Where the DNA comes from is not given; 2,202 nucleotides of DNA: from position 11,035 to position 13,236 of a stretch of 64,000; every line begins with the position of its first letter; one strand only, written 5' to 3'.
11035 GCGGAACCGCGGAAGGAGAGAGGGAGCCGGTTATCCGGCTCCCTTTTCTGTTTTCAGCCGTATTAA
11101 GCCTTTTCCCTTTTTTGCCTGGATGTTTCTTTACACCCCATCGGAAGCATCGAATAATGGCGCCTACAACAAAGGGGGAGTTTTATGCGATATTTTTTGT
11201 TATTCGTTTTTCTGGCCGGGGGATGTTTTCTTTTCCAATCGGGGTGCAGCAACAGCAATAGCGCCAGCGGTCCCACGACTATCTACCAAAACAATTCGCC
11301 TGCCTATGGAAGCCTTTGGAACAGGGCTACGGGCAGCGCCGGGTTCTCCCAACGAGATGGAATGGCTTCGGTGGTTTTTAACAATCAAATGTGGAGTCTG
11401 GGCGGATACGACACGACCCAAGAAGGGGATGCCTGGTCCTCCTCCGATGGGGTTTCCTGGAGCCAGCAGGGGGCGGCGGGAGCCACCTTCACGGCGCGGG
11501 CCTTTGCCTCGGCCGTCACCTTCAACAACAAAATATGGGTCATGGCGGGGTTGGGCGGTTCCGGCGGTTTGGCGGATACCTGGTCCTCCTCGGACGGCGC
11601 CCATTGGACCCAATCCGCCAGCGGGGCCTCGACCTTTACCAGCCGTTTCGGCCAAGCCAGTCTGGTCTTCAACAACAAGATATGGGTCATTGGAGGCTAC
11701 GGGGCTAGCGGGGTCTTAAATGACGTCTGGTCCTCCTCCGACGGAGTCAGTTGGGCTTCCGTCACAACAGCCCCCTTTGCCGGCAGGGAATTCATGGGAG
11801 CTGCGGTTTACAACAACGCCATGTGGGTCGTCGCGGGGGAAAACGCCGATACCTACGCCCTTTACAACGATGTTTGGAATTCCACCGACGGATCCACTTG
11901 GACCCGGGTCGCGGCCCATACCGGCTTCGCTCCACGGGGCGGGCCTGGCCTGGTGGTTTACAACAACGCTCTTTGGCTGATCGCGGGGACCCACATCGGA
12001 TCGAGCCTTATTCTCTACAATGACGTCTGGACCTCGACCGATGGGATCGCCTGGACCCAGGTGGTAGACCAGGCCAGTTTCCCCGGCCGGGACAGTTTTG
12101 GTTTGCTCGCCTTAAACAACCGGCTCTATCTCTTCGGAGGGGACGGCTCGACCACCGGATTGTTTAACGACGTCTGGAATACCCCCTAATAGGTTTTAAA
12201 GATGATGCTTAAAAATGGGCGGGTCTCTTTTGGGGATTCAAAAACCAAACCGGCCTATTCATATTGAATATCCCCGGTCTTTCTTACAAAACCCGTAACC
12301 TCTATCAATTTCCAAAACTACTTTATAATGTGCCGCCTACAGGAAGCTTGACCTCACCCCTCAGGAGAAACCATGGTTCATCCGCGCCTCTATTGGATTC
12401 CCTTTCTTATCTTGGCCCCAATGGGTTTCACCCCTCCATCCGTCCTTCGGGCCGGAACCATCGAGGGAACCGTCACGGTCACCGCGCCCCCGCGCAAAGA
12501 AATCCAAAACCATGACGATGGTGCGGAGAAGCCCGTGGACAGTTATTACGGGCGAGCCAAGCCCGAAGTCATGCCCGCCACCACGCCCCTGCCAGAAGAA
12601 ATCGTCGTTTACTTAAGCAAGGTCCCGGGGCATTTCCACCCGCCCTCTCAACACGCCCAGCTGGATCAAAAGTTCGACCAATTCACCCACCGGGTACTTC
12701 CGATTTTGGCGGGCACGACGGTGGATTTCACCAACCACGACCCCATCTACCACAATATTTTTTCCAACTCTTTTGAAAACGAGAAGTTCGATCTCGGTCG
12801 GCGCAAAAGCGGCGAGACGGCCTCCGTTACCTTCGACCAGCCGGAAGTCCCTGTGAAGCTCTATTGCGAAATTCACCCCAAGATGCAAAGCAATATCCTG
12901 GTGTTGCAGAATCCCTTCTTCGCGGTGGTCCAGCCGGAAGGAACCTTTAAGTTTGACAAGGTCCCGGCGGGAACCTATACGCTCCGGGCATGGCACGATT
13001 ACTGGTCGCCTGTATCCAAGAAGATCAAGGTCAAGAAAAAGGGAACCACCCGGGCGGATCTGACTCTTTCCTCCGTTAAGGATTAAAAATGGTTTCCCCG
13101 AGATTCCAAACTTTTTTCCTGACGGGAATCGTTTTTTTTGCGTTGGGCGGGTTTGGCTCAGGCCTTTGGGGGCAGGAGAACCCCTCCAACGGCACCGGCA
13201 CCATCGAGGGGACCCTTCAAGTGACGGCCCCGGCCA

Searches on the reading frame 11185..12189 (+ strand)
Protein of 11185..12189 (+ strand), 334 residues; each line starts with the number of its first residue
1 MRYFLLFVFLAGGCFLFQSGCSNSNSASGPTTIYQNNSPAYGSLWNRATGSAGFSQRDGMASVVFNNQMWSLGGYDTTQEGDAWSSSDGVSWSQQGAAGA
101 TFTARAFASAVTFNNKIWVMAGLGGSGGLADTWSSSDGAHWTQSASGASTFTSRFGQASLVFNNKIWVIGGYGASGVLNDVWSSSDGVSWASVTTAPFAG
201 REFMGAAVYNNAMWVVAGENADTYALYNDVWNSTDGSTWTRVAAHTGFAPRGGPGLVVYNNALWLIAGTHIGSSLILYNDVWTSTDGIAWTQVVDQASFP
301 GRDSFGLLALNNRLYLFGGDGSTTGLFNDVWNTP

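Call 62: search_protein_families(library=pfam, proteins=[window:11185-12189:+], max_evalue=0.001)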
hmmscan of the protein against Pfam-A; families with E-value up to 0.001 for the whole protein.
window:11185-12189:+ (334 aa): 8 families
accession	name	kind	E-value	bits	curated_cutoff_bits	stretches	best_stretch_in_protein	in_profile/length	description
PF24681.1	Kelch_KLHDC2_KLHL20_DRC7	-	7.3e-27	94.5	50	2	140-319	37-221/221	KLHDC2/KLHL20/DRC7 Kelch-repeats domain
PF01344.31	Kelch_1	-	9.8e-17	60.6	20.1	1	154-182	2-30/46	Kelch motif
PF13418.12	Kelch_4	-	7.3e-10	39.1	21.6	0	163-183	12-33/49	Galactose oxidase, central domain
PF24981.1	Beta-prop_ATRN-LZTR1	-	8e-10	38.9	50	1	139-249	25-144/289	Attractin/LZTR1 beta-propeller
PF13964.12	Kelch_6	-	7.4e-06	26.2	25.3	0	156-183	4-32/50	Kelch motif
PF19755.4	DUF6242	-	2.3e-05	24.8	29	0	90-190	128-217/217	Domain of unknown function (DUF6242)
PF13854.13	Kelch_HCF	-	7e-05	22.7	113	0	52-141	180-275/345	Host cell factor, Kelch-repeats domain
PF13415.12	Kelch_3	-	7.9e-05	23.2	22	0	163-183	1-22/48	Galactose oxidase, central domain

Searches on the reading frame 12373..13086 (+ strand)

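Call 62: search_protein_families(library=pfam, proteins=[window:12373-13086:+], max_evalue=0.001)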
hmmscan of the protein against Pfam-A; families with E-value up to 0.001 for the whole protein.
window:12373-13086:+ (237 aa): 4 families
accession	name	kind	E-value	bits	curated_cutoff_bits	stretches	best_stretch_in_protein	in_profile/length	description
PF13620.12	CarboxypepD_reg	-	7.5e-07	29.9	32.3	1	184-233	32-82/82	Carboxypeptidase regulatory-like domain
PF09430.16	EMC7_beta-sandw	-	2.8e-05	24.7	26.6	1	179-229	18-68/122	ER membrane protein complex subunit 7, beta-sandwich domain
PF14686.12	fn3_3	-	8.1e-05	22.8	24.4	1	182-226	27-73/75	Polysaccharide lyase family 4, domain II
PF00127.26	Copper-bind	-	0.00075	20.3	21.2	0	103-176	13-97/99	Copper binding proteins, plastocyanin/azurin family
